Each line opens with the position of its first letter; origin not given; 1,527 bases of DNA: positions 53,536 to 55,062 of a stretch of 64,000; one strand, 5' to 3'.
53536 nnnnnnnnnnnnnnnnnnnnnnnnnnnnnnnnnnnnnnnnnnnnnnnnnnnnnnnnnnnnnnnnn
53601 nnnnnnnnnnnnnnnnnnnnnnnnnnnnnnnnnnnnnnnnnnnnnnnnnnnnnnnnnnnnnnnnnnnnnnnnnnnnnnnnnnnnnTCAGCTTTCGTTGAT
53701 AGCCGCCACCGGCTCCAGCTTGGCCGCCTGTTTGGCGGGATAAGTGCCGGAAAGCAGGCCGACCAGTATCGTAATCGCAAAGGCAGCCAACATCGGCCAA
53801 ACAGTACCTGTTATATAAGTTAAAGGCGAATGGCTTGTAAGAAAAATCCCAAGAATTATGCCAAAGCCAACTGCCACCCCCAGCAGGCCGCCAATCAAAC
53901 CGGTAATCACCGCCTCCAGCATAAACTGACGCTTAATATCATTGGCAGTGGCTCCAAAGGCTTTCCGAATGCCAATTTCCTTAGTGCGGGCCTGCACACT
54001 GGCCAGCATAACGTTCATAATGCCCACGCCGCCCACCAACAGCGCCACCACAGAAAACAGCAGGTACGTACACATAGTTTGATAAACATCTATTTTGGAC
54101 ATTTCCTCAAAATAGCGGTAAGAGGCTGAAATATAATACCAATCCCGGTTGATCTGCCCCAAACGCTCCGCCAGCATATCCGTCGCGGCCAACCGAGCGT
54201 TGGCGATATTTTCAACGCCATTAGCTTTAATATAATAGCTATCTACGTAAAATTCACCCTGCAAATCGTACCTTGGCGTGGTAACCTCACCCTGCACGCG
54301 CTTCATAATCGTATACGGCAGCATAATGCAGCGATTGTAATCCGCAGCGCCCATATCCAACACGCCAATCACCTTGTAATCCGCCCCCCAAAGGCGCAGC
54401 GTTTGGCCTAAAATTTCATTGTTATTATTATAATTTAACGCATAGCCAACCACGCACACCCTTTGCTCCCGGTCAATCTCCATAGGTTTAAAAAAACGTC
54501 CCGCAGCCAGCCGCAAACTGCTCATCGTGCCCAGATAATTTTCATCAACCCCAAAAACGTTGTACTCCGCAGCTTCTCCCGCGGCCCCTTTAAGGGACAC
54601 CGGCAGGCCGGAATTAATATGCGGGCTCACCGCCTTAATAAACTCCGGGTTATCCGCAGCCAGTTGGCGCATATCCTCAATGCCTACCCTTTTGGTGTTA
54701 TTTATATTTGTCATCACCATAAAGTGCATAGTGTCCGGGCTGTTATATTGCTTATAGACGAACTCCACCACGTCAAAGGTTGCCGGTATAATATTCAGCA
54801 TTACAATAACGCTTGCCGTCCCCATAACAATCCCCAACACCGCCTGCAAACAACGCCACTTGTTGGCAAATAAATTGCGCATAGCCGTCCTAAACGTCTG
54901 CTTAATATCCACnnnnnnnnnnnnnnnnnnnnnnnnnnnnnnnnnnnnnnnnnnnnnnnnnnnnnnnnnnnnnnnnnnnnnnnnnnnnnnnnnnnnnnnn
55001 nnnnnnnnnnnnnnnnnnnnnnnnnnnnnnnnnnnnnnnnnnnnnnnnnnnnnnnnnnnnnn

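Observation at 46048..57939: Ten-gene efflux operon with SEVEN tandem FtsX/MacB-type permease paralogs behind a single ATPase, adaptor and membrane-bound regulator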

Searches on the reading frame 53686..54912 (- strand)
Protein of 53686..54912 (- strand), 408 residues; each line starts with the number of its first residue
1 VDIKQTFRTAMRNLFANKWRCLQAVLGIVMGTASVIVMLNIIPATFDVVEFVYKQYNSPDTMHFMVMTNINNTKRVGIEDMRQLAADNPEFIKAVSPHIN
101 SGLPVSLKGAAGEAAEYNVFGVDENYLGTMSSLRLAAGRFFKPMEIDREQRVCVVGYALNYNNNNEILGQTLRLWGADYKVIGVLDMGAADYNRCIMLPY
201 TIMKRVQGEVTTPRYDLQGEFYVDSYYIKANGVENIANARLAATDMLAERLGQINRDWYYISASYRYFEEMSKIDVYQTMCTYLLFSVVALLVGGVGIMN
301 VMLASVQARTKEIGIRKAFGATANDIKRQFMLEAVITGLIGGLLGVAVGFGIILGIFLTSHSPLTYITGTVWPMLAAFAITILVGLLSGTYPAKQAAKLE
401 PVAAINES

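Call 3: search_protein_families(library=pfam, proteins=[window:53686-54912:-], max_evalue=0.01)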
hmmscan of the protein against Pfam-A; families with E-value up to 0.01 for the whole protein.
window:53686-54912:- (408 aa): 2 families
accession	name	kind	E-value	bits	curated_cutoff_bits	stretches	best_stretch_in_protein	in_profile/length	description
PF12704.14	MacB_PCD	-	9.9e-24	85.2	27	1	24-240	4-201/207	MacB-like periplasmic core domain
PF02687.27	FtsX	-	1.4e-21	77.2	25.5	1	285-401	2-120/120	FtsX-like permease C-terminal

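Call 21: find_homologous_proteins(query=A1, max_evalue=1e-30)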
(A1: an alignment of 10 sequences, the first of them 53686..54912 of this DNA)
Query A1 (10 sequences) (408 aa, profile of the alignment): 4890 proteins with E <= 1e-30 among 8000 candidates; the best 120 are listed.
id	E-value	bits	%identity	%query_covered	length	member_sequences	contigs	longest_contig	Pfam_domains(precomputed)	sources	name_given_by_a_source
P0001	2.8e-182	625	41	100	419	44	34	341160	PF02687.28,PF12704.15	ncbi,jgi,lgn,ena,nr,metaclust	ncbi:MAG: FtsX-like permease family protein [Peptococcaceae bacterium]|jgi:putative ABC transport sy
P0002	1.9e-178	612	40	100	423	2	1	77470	PF02687.28,PF12704.15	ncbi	-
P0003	2.4e-178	612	44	100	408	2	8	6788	PF02687.28,PF12704.15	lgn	-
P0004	2.0e-177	609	42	100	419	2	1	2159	PF02687.28,PF12704.15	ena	-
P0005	2.9e-175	602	40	100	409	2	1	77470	PF02687.28,PF12704.15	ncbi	-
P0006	1.5e-172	593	35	100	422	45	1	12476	PF02687.28,PF12704.15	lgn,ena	-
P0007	7.0e-171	587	43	100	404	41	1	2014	PF02687.28,PF12704.15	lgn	-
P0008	4.0e-170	585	39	100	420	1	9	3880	PF02687.28,PF12704.15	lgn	-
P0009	3.4e-169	582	41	99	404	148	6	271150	PF02687.28,PF12704.15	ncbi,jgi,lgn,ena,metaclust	metaclust:\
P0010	2.1e-167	576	43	100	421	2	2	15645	PF02687.28,PF12704.15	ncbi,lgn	-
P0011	2.1e-165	569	41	100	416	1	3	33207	PF02687.28,PF12704.15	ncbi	-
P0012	3.5e-165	568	100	98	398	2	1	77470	PF02687.28,PF12704.15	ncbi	-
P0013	2.7e-164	565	39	100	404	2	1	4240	PF02687.28,PF12704.15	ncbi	-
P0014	1.1e-163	563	40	100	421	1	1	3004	PF02687.28,PF12704.15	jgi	-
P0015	2.6e-163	562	35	100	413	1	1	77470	PF02687.28,PF12704.15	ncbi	-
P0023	1.8e-160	553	41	100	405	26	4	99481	PF02687.28,PF12704.15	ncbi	-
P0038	3.1e-152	526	62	100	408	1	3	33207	PF02687.28,PF12704.15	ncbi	-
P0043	4.8e-149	515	58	100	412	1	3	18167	PF02687.28,PF12704.15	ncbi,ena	-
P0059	8.2e-138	478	46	100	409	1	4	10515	PF02687.28,PF12704.15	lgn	-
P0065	8.7e-132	458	35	99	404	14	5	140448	PF02687.28,PF12704.15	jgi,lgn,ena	-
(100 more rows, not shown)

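Call 22: find_encoding_contigs(protein=P0012, flank=10000, max_places=3)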
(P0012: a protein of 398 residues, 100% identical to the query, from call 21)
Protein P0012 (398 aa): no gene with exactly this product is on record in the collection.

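Call 23: find_encoding_contigs(protein=P0038, flank=10000, max_places=4)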
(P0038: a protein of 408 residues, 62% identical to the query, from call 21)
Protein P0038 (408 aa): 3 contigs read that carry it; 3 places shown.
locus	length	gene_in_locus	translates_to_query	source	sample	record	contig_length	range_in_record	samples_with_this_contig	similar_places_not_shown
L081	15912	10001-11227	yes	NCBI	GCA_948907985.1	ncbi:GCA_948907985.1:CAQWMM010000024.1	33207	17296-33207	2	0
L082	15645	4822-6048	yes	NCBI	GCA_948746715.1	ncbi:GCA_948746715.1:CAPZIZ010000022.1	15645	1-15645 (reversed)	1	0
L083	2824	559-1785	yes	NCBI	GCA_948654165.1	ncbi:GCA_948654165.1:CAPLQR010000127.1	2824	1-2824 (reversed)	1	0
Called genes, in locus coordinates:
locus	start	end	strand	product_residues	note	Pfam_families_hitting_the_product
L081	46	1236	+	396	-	PF00266:Aminotran_5, PF01212:Beta_elim_lyase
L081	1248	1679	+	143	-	PF01592:NifU_N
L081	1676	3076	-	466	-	PF01235:Na_Ala_symp, PF13520:AA_permease_2 (weak)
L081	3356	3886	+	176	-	PF08281:Sigma70_r4_2 (weak)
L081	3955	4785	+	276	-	PF14285:DUF4367 (weak)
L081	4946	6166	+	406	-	PF12704:MacB_PCD, PF02687:FtsX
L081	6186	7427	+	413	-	PF12704:MacB_PCD, PF02687:FtsX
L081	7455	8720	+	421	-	PF12704:MacB_PCD, PF02687:FtsX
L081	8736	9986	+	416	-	PF12704:MacB_PCD, PF02687:FtsX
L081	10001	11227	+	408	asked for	PF12704:MacB_PCD, PF02687:FtsX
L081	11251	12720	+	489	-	PF25919:BSH_CusB (faint), PF25997:BSH_YhbJ (faint), PF25917:BSH_RND, PF25917:BSH_RND, PF25973:BSH_CzcB, PF25984:BSH_YknX, PF25990:Beta-barrel_YknX, PF25975:CzcB_C (weak), +2 more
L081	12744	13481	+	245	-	PF00005:ABC_tran, PF02463:SMC_N (weak), PF13304:AAA_21 (faint)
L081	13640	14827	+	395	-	PF12704:MacB_PCD, PF02687:FtsX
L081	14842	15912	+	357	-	?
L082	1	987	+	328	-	?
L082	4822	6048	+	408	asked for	PF12704:MacB_PCD, PF02687:FtsX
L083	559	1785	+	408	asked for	PF12704:MacB_PCD, PF02687:FtsX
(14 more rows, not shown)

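Call 24: find_encoding_contigs(protein=P0001, flank=10000, max_places=3)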
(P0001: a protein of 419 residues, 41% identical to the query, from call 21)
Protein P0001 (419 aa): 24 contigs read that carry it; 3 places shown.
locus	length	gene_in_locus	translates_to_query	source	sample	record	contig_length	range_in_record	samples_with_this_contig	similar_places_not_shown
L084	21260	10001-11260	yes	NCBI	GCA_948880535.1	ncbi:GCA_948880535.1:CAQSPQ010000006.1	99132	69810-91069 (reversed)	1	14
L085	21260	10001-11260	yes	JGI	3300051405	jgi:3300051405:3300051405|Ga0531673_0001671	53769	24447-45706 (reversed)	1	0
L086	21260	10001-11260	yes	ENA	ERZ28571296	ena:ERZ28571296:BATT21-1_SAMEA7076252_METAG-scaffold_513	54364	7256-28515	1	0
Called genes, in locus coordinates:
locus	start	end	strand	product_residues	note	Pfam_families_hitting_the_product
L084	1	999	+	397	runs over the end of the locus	PF04055:Radical_SAM, PF06968:BATS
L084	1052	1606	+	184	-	PF02581:TMP-TENI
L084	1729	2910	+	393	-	PF02646:RmuC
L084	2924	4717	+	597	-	PF01522:Polysacc_deac_1, PF13290:CHB_HEX_C_1, PF13287:Fn3_assoc, PF13290:CHB_HEX_C_1, PF00395:SLH (weak)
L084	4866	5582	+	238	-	PF12844:HTH_19, PF13384:HTH_23 (faint), PF13560:HTH_31, PF01381:HTH_3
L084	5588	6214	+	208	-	PF02687:FtsX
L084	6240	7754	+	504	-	PF00364:Biotin_lipoyl (faint), PF25997:BSH_YhbJ (faint), PF25917:BSH_RND, PF25917:BSH_RND, PF25973:BSH_CzcB, PF25984:BSH_YknX, PF25990:Beta-barrel_YknX, PF25975:CzcB_C (weak), +2 more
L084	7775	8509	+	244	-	PF00005:ABC_tran, PF02463:SMC_N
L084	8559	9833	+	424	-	PF12704:MacB_PCD, PF02687:FtsX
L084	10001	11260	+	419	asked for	PF12704:MacB_PCD, PF02687:FtsX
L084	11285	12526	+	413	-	PF12704:MacB_PCD, PF02687:FtsX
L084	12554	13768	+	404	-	PF12704:MacB_PCD, PF02687:FtsX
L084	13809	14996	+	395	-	PF12704:MacB_PCD, PF02687:FtsX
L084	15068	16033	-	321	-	PF26039:Dcst2 (faint), PF00015:MCPsignal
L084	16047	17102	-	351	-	PF08495:FIST, PF10442:FIST_C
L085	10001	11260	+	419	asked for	PF12704:MacB_PCD, PF02687:FtsX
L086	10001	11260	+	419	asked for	PF12704:MacB_PCD, PF02687:FtsX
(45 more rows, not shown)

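Call 25: find_encoding_contigs(protein=P0023, flank=10000, max_places=2)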
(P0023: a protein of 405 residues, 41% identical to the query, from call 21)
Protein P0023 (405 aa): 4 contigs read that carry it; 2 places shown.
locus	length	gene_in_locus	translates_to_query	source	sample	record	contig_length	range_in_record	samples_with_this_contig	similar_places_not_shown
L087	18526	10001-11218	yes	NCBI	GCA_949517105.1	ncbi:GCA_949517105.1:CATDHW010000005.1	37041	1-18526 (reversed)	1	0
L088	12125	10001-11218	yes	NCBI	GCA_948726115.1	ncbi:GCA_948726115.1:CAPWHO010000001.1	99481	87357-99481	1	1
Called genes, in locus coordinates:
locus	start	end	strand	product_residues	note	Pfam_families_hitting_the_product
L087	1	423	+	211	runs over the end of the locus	PF00899:ThiF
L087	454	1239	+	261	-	PF05690:ThiG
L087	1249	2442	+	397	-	PF04055:Radical_SAM, PF06968:BATS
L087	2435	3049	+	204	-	PF02581:TMP-TENI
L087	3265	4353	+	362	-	PF02646:RmuC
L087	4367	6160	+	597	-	PF01522:Polysacc_deac_1, PF13290:CHB_HEX_C_1, PF13287:Fn3_assoc, PF13290:CHB_HEX_C_1, PF00395:SLH (weak)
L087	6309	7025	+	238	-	PF12844:HTH_19, PF13384:HTH_23 (faint), PF13560:HTH_31, PF01381:HTH_3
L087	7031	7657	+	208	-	PF02687:FtsX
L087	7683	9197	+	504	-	PF00364:Biotin_lipoyl (faint), PF25997:BSH_YhbJ (faint), PF25917:BSH_RND, PF25917:BSH_RND, PF25973:BSH_CzcB, PF25984:BSH_YknX, PF25990:Beta-barrel_YknX, PF25975:CzcB_C (weak), +2 more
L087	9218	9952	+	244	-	PF00005:ABC_tran, PF02463:SMC_N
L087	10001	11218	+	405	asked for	PF12704:MacB_PCD, PF02687:FtsX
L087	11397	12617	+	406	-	PF12704:MacB_PCD, PF02687:FtsX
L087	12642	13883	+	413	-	PF12704:MacB_PCD, PF02687:FtsX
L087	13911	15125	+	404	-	PF12704:MacB_PCD, PF02687:FtsX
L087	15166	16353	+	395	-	PF12704:MacB_PCD, PF02687:FtsX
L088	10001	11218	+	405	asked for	PF12704:MacB_PCD, PF02687:FtsX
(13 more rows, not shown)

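Call 27: find_encoding_contigs(protein=P0009, flank=10000, max_places=4)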
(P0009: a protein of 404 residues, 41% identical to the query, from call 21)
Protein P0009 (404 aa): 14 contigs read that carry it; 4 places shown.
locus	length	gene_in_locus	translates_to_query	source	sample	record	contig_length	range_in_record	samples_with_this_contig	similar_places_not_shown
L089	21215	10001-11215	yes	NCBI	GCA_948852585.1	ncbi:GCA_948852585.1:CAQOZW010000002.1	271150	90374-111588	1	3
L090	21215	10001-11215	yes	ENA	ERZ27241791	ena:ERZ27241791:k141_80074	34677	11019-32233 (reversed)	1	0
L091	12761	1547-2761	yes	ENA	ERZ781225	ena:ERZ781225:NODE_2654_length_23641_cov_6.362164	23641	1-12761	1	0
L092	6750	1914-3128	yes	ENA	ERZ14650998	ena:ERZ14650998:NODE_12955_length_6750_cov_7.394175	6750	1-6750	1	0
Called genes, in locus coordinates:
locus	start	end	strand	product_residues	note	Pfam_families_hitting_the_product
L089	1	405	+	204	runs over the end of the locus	PF02581:TMP-TENI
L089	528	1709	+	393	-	PF02646:RmuC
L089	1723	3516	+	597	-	PF01522:Polysacc_deac_1, PF13290:CHB_HEX_C_1, PF13287:Fn3_assoc, PF13290:CHB_HEX_C_1, PF00395:SLH (weak)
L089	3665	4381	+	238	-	PF12844:HTH_19, PF13384:HTH_23 (faint), PF13560:HTH_31, PF01381:HTH_3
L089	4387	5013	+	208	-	PF02687:FtsX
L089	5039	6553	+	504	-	PF00364:Biotin_lipoyl (faint), PF25919:BSH_CusB (faint), PF25917:BSH_RND, PF25917:BSH_RND, PF25973:BSH_CzcB, PF25984:BSH_YknX, PF25990:Beta-barrel_YknX, PF25975:CzcB_C (weak), +2 more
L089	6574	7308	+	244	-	PF00005:ABC_tran, PF02463:SMC_N, PF13304:AAA_21 (faint)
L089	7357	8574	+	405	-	PF12704:MacB_PCD, PF02687:FtsX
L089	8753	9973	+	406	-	PF12704:MacB_PCD, PF02687:FtsX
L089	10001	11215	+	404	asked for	PF12704:MacB_PCD, PF02687:FtsX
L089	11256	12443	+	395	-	PF12704:MacB_PCD, PF02687:FtsX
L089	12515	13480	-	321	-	PF26039:Dcst2 (faint), PF00015:MCPsignal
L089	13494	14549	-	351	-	PF08495:FIST, PF10442:FIST_C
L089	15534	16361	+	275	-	PF02311:AraC_binding, PF07883:Cupin_2 (faint), PF00165:HTH_AraC (weak), PF12833:HTH_18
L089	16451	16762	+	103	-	PF20040:DUF6442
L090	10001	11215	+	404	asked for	PF12704:MacB_PCD, PF02687:FtsX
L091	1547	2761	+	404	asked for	PF12704:MacB_PCD, PF02687:FtsX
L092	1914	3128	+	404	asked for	PF12704:MacB_PCD, PF02687:FtsX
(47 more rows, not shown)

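Call 28: find_encoding_contigs(protein=P0059, flank=10000, max_places=3)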
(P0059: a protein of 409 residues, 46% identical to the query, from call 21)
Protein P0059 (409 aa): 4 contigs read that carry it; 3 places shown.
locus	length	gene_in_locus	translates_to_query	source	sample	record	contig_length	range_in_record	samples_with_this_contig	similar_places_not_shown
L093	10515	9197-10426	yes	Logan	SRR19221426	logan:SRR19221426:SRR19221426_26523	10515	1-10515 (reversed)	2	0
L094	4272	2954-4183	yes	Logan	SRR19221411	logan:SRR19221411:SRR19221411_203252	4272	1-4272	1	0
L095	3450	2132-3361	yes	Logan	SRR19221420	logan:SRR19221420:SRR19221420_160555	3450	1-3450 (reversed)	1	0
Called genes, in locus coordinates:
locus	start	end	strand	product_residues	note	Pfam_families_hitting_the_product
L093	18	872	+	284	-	PF07833:Cu_amine_oxidN1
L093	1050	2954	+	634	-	PF19864:Radical_SAM_N2, PF04055:Radical_SAM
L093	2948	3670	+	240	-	PF10105:DUF2344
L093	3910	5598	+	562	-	PF10150:RNase_E_G, PF20833:RNase_E_G_Thio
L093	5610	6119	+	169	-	PF00583:Acetyltransf_1, PF13508:Acetyltransf_7 (weak)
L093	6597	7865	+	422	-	PF12704:MacB_PCD, PF02687:FtsX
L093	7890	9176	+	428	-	PF12704:MacB_PCD, PF02687:FtsX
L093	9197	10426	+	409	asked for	PF12704:MacB_PCD, PF02687:FtsX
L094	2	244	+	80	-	?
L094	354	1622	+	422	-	PF12704:MacB_PCD, PF02687:FtsX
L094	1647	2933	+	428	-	PF12704:MacB_PCD, PF02687:FtsX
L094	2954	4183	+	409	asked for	PF12704:MacB_PCD, PF02687:FtsX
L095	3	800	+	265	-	?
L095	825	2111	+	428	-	PF12704:MacB_PCD, PF02687:FtsX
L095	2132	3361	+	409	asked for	PF12704:MacB_PCD, PF02687:FtsX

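Call 38: search_protein_families(library=ncbifam, proteins=[window:53686-54912:-], max_evalue=0.001)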
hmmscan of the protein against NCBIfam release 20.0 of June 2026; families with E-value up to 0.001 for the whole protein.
window:53686-54912:- (408 aa): 9 families
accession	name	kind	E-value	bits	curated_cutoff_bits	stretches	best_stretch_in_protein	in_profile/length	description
NF007826.0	PRK10535.1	equivalog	3e-40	138.1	966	1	4-405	255-645/648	macrolide ABC transporter ATP-binding protein/permease MacB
TIGR03434.1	ADOP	subfamily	3.5e-32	111.4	622.3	1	5-407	3-401/803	ADOP family duplicated permease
TIGR02212.1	lolCE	equivalog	3.7e-12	45.9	362.45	1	178-405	183-408/411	lipoprotein-releasing ABC transporter permease subunit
NF038346.1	FtsX_actino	exception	6.1e-08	32.4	250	1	284-354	184-254/308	permease-like cell division protein FtsX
NF038347.1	FtsX_Gpos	exception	1.2e-07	31.4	225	1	224-349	122-237/296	permease-like cell division protein FtsX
TIGR02213.1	lolE_release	exception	1.3e-07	30.8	540.35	1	231-359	219-343/411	lipoprotein-releasing ABC transporter permease subunit LolE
NF008357.0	PRK11146.1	exception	2.3e-07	30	439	1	231-359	222-346/414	lipoprotein-releasing ABC transporter permease subunit LolE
TIGR00439.2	FtsX_Gneg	equivalog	2.7e-06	26.8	255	1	283-353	174-240/292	permease-like cell division protein FtsX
NF008076.0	PRK10814.1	exception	0.00024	20.2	473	1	279-405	265-396/399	lipoprotein-releasing ABC transporter permease subunit LolC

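Call 39: search_solved_structures(query=A1, max_evalue=0.001)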
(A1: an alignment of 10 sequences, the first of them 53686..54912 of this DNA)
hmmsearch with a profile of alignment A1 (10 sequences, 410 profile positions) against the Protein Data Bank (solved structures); distinct sequences matched with E-value up to 0.001: 15.
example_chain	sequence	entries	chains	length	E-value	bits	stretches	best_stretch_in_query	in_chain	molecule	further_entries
5lil_A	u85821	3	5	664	7.4e-60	206.5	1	6-409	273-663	Macrolide export ATP-binding/permease protein MacB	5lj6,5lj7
5gko_A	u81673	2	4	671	3.5e-59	204.3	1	6-409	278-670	Macrolide export ATP-binding/permease protein MacB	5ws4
5nik_J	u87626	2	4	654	6.2e-56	193.6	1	6-408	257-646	Macrolide export ATP-binding/permease protein MacB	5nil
5xu1_M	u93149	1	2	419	1.1e-50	176.3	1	5-409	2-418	ABC transporter permeae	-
9o9x_C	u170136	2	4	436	6.7e-23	84.8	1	259-409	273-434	ABC transporter permease YtrF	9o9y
9w37_A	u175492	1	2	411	5.9e-14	55.3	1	276-409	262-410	LolF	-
9w35_A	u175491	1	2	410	1.2e-13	54.3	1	276-408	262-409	LolF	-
3ftj_A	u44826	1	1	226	2.8e-13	53.1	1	87-211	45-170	Macrolide export ATP-binding/permease protein macB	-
9w2w_A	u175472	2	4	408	5.5e-13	52.2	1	276-407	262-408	LolF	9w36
7arh_E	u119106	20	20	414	1.6e-11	47.3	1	262-406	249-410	Lipoprotein-releasing system transmembrane protein LolE | Lipoprotein transporter subunit LolE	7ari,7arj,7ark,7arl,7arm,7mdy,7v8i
7mdx_B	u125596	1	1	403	3.6e-11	46.2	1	262-403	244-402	Lipoprotein-releasing system transmembrane protein LolE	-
9rli_E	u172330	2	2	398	4.9e-11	45.7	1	282-406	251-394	Lipoprotein-releasing system transmembrane protein LolE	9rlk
5f9q_A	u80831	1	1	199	2.4e-08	36.9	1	71-211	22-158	Macrolide export ATP-binding/permease protein YknZ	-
7arh_C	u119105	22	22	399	1.3e-05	27.8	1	290-409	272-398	Lipoprotein-releasing ABC transporter permease subunit LolC | Lipo-releasing system transmembrane protein lolC | Lipoprotein-releasing system transmembrane prot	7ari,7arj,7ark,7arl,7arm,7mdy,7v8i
7mdx_A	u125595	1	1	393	0.0003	23.4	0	290-403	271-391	Lipoprotein-releasing system transmembrane protein LolC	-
